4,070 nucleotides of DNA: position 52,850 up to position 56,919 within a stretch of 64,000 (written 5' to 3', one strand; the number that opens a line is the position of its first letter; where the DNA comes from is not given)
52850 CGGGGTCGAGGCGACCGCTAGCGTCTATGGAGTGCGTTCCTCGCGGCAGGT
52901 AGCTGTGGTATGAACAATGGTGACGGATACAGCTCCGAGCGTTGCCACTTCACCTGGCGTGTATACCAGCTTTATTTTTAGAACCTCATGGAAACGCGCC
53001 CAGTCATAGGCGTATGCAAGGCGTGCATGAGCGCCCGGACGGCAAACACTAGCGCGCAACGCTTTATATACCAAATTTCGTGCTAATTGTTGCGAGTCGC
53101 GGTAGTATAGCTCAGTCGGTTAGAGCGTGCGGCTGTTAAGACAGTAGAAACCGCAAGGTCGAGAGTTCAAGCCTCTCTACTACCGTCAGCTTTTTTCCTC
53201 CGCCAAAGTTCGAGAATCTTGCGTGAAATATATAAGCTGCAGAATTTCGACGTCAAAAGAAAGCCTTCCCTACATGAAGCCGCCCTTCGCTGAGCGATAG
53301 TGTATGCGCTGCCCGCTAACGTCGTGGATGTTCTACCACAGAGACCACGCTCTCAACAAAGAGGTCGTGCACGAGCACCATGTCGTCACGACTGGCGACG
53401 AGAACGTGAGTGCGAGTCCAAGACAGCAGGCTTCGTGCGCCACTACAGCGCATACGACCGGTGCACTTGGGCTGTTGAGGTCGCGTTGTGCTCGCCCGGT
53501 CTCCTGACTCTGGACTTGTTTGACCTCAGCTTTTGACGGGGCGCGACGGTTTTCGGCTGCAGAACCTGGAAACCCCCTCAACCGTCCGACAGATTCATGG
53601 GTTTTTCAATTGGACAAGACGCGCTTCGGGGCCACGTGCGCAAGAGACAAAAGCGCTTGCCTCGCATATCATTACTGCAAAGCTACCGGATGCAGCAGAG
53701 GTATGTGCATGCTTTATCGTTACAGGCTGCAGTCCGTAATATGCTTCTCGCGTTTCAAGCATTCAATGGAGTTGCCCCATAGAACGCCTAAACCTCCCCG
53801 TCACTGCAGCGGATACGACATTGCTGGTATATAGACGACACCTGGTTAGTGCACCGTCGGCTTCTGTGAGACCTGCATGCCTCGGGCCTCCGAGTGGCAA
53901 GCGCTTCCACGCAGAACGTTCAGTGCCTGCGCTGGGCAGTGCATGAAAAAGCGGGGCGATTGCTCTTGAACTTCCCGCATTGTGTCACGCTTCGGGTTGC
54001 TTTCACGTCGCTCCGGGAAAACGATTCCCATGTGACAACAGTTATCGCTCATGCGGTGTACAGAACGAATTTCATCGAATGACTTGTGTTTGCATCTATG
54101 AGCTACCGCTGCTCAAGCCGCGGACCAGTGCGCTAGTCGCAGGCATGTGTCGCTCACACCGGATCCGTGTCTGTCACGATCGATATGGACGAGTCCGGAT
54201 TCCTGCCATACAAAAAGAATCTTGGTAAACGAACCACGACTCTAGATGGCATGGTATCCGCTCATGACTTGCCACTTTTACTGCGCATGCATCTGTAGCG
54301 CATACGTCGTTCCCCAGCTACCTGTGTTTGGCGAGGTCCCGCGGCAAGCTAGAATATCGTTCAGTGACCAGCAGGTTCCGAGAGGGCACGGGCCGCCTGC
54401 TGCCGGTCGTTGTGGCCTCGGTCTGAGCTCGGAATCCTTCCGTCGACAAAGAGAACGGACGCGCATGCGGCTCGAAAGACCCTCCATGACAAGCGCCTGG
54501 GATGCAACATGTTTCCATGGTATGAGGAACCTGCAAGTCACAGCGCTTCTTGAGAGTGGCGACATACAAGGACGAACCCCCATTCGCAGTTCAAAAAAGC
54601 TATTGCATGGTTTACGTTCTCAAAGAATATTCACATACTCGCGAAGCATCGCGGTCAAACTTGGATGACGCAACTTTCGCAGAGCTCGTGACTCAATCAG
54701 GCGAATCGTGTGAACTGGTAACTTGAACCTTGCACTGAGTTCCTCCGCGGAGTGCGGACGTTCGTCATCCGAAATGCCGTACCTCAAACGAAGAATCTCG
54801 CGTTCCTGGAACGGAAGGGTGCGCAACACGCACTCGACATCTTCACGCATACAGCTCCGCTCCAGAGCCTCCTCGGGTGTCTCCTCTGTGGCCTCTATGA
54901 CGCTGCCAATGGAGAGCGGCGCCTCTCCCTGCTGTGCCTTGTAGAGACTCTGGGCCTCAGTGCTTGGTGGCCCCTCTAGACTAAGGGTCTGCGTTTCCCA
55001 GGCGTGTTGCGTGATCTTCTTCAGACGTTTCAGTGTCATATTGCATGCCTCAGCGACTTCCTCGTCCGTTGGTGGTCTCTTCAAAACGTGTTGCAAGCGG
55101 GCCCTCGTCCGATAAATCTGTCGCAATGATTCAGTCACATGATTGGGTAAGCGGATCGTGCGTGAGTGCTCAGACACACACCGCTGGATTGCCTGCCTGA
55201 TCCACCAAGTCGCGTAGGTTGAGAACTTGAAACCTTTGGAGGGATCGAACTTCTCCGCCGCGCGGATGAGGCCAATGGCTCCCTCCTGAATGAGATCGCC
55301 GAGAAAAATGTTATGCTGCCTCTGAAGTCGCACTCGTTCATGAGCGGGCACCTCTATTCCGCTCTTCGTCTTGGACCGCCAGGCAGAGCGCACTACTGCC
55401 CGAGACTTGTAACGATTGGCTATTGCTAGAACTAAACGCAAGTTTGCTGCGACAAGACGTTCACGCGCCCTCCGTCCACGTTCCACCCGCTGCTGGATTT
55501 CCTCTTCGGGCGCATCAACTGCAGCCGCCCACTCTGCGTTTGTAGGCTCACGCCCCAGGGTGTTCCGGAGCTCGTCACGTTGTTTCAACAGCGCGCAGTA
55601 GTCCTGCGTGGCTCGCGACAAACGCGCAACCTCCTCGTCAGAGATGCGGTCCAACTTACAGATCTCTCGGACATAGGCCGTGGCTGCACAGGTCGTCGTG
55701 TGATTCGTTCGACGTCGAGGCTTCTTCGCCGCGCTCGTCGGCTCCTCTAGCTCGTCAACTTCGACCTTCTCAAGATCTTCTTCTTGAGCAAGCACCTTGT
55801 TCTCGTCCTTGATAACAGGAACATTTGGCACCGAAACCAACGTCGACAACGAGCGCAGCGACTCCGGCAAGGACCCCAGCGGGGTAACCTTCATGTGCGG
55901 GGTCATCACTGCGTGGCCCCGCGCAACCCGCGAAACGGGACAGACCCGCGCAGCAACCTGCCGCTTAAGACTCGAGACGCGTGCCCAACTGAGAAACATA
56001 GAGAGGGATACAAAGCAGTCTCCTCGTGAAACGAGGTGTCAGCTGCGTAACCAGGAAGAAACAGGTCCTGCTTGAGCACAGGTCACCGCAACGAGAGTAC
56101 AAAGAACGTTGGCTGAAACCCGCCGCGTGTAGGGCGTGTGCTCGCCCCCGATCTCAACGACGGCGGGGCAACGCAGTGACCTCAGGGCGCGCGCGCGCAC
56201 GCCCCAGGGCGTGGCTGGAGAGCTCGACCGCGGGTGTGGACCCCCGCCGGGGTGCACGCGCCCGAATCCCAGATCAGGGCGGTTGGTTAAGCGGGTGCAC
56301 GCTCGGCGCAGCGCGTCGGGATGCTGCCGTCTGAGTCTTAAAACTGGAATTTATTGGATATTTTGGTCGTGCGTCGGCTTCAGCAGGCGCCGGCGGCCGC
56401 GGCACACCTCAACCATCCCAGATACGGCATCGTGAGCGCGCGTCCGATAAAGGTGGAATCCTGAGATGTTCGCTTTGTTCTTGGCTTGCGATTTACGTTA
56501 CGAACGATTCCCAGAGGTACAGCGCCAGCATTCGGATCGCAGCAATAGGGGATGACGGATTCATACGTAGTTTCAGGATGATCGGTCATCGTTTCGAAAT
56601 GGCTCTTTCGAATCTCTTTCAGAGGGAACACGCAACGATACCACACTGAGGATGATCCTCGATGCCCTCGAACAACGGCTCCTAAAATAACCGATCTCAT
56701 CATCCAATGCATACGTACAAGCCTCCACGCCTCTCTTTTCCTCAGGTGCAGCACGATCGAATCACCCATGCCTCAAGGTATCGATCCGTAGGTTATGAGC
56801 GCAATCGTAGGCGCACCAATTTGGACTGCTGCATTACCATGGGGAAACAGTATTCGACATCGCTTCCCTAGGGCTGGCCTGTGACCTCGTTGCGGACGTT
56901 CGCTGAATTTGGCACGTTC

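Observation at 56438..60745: ~990-bp direct repeats (>98% identical) bracketing a 2.3-kb segment that encodes an Asp/Asn beta-hydroxylase-like protein: LTR-like gene cassette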

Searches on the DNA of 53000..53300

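Call 64: search_rna_families(source=window, start=53000, end=53300, threshold=gathering, show_alignments=1)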
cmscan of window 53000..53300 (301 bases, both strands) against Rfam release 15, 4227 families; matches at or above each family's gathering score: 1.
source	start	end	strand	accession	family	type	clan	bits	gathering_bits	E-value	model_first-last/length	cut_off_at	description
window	53101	53185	+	RF00005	tRNA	Gene; tRNA;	CL00001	60.9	29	4.7e-13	1-71/71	no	tRNA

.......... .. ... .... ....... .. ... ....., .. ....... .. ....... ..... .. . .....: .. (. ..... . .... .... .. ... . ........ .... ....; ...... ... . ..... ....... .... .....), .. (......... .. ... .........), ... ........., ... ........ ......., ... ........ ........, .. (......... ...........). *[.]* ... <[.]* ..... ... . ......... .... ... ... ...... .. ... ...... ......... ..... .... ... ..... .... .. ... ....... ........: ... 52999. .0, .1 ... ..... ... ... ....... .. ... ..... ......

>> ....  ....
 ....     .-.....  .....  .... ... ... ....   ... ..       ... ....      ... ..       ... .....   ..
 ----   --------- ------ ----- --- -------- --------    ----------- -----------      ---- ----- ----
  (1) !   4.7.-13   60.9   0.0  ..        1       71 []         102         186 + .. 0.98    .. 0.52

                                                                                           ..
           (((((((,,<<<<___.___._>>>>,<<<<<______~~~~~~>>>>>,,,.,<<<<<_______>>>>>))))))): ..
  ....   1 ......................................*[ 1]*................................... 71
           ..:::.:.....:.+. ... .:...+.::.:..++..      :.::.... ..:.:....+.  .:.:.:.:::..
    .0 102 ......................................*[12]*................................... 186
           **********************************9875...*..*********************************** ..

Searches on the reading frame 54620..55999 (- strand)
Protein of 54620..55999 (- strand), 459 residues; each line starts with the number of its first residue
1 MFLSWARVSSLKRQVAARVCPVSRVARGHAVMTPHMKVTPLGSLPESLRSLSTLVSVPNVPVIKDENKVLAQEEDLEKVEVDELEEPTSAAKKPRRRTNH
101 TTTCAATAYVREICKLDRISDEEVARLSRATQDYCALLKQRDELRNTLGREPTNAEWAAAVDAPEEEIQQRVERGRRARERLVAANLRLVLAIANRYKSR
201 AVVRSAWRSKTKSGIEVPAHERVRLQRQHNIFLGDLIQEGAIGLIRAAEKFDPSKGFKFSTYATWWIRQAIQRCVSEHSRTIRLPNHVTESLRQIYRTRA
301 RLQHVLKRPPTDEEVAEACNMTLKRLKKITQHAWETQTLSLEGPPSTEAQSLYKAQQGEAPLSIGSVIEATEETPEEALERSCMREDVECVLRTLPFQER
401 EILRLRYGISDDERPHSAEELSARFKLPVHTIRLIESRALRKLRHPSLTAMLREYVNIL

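Call 6: search_protein_families(library=pfam, proteins=[window:54620-55999:-], max_evalue=0.01)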
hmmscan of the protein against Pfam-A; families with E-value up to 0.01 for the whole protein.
window:54620-55999:- (459 aa): 4 families
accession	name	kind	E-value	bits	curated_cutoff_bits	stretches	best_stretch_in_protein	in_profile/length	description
PF04542.20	Sigma70_r2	-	2.9e-16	59.5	24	1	235-280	25-70/71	Sigma-70 region 2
PF04539.22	Sigma70_r3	-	3.2e-15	56.4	25.3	2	290-343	1-54/78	Sigma-70 region 3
PF04545.22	Sigma70_r4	-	1.6e-12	47.2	24.1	1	391-445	1-50/50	Sigma-70, region 4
PF20411.3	DUF6697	-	0.0027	18.1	23.9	0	117-177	87-154/177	Domain of unknown function (DUF6697)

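Call 20: list_cluster_members(proteins=[window:54620-55999:-, window:47649-48596:+, window:57861-58853:+])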
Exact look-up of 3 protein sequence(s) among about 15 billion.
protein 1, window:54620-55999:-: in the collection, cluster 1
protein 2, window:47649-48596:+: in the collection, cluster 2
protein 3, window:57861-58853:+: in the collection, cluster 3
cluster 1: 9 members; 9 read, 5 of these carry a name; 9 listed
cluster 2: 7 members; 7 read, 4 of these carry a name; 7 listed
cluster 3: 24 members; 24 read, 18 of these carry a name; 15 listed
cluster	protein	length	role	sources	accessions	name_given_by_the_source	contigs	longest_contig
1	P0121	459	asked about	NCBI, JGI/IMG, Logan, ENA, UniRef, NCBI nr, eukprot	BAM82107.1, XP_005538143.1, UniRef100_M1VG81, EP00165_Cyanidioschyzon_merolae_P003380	sigma subunit for chloroplast RNA polymerase [Cyanidioschyzon merolae strain 10D] | RNA polymerase primary sigma factor | Sigma subunit for chloroplast RNA polymerase n=1 Tax=Cyanidioschyzon merolae (strain ...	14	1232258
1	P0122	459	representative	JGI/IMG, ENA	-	-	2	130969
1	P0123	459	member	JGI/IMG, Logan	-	RNA polymerase primary sigma factor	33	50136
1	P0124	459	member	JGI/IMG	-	RNA polymerase primary sigma factor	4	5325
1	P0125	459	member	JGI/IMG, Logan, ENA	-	RNA polymerase primary sigma factor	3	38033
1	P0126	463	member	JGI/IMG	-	RNA polymerase sigma factor (sigma-70 family)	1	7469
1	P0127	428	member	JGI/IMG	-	-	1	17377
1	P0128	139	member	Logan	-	-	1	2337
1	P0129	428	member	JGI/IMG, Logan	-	-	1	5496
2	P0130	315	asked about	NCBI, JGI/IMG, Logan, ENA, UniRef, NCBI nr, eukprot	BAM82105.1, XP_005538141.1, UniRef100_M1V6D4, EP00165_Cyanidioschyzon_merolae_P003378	chorismate mutase [Cyanidioschyzon merolae strain 10D] | chorismate mutase | chorismate mutase n=1 Tax=Cyanidioschyzon merolae (strain NIES-3377 / 10D) TaxID=280699 ...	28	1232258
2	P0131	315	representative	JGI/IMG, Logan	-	chorismate mutase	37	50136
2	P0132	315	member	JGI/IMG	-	chorismate mutase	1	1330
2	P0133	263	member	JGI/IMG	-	chorismate mutase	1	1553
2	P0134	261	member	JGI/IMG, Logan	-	-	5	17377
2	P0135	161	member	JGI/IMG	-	-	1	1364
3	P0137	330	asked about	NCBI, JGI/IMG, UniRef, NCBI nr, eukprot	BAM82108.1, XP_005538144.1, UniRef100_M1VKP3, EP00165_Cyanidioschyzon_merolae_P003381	similar to aspartyl beta-hydroxylase [Cyanidioschyzon merolae strain 10D] | aspartyl/asparaginyl beta-hydroxylase (cupin superfamily) | Similar to aspartyl beta-hydroxylase n=1 Tax=Cyanidioschyzon merolae (strain NIES-3377 / ...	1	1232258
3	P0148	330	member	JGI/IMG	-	aspartyl/asparaginyl beta-hydroxylase (cupin superfamily)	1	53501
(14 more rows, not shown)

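Call 28: find_encoding_contigs(protein=P0148, flank=10000, max_places=4)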
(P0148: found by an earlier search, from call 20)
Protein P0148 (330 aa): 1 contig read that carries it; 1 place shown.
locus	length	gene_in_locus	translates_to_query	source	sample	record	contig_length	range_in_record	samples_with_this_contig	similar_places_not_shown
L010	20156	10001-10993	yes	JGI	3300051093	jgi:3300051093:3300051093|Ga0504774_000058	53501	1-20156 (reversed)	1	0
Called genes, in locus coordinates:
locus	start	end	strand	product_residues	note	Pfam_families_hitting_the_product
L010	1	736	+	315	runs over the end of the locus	PF01817:CM_2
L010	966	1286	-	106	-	-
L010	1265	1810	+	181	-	-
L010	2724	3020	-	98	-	-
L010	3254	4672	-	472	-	PF00206:Lyase_1, PF10397:ADSL_C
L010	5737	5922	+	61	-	-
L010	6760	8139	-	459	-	PF04542:Sigma70_r2, PF04539:Sigma70_r3, PF04545:Sigma70_r4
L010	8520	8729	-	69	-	-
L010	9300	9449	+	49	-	-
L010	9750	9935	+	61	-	-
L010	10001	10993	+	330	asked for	PF05118:Asp_Arg_Hydrox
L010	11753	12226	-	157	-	-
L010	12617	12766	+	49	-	-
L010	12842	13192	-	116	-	-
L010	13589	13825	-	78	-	-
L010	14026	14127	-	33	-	-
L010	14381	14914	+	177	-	-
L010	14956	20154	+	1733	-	?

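Call 29: find_encoding_contigs(protein=window:54620-55999:-, flank=10000, max_places=8)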
Protein window:54620-55999:- (459 aa): 23 contigs read that carry it; 8 places shown.
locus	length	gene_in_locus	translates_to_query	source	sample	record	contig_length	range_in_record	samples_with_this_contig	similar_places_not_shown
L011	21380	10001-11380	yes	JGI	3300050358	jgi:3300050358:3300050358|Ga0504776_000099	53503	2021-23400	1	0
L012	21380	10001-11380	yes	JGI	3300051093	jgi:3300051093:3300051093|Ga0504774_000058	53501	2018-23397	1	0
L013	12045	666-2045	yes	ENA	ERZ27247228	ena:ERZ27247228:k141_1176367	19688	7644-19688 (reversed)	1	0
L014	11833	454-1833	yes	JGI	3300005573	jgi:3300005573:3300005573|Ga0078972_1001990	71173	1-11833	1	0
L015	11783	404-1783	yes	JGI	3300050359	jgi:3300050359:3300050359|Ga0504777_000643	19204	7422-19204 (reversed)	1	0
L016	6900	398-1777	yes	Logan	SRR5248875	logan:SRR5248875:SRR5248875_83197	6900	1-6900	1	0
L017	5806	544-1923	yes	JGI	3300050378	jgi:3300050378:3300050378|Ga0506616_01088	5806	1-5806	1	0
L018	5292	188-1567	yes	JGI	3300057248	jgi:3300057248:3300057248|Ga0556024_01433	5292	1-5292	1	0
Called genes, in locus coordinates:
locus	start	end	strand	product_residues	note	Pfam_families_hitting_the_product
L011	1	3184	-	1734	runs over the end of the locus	?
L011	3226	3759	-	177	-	-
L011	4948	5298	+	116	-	-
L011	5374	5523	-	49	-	-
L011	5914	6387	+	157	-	-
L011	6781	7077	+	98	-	-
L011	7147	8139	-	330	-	PF05118:Asp_Arg_Hydrox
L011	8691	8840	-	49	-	-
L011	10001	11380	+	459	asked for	PF04542:Sigma70_r2, PF04539:Sigma70_r3, PF04545:Sigma70_r4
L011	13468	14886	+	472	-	PF00206:Lyase_1, PF10397:ADSL_C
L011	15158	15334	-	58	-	-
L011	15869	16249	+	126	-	-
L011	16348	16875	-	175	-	-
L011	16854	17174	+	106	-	-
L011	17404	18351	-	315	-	PF01817:CM_2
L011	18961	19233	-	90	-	-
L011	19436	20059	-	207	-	-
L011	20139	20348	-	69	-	-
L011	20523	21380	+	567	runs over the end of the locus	PF00069:Pkinase, PF07714:PK_Tyr_Ser-Thr, PF01636:APH (faint)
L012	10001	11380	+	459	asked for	PF04542:Sigma70_r2, PF04539:Sigma70_r3, PF04545:Sigma70_r4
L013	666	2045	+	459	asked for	PF04542:Sigma70_r2, PF04539:Sigma70_r3, PF04545:Sigma70_r4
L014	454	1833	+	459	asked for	PF04542:Sigma70_r2, PF04539:Sigma70_r3, PF04545:Sigma70_r4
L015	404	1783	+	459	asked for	PF04542:Sigma70_r2, PF04539:Sigma70_r3, PF04545:Sigma70_r4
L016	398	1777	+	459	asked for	PF04542:Sigma70_r2, PF04539:Sigma70_r3, PF04545:Sigma70_r4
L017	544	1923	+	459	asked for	PF04542:Sigma70_r2, PF04539:Sigma70_r3, PF04545:Sigma70_r4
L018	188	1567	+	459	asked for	PF04542:Sigma70_r2, PF04539:Sigma70_r3, PF04545:Sigma70_r4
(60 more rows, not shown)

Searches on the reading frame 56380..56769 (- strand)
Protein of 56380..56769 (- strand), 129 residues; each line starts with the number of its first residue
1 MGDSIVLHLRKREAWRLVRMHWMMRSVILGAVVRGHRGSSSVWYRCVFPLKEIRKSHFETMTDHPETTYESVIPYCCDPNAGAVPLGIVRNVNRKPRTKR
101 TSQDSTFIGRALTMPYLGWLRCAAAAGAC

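Call 6: search_protein_families(library=pfam, proteins=[window:56380-56769:-], max_evalue=0.01)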
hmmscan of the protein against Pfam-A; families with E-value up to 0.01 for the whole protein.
window:56380-56769:- (129 aa): 0 families
